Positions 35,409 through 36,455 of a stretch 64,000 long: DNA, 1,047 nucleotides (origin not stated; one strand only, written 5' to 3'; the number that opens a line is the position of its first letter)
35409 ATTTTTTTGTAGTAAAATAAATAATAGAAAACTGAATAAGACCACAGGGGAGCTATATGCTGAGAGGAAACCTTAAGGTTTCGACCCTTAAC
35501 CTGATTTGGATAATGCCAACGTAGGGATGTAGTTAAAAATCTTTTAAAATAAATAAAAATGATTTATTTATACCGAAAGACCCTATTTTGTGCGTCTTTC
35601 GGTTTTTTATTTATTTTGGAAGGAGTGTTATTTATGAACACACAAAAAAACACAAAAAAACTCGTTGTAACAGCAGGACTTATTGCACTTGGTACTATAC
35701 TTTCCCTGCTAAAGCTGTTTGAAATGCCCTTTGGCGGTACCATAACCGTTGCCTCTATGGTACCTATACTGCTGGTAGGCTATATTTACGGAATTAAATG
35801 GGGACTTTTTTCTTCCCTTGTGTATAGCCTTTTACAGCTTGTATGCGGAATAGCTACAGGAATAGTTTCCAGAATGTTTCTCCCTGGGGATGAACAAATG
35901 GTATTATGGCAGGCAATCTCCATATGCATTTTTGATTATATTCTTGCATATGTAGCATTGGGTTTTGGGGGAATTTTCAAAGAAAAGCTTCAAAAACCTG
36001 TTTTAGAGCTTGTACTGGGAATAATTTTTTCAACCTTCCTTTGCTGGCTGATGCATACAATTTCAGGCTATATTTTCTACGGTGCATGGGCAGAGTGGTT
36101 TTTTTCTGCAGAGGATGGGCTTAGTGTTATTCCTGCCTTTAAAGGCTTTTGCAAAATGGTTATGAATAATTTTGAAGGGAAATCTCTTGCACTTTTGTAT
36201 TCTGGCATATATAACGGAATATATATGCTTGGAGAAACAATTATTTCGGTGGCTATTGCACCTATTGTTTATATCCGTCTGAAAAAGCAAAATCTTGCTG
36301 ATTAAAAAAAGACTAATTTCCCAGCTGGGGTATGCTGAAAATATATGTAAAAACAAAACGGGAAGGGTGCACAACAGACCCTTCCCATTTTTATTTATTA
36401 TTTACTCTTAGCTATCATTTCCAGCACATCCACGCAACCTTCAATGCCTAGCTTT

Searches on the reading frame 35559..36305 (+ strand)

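Call 81: search_protein_families(library=pfam, proteins=[window:35559-36305:+], max_evalue=0.00001)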
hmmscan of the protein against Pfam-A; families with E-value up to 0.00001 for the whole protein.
window:35559-36305:+ (248 aa): 1 family
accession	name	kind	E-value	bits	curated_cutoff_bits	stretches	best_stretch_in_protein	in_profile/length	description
PF09515.15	Thia_YuaJ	-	4e-24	86.1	25.8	1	36-178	2-136/177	Thiamine transporter protein (Thia_YuaJ)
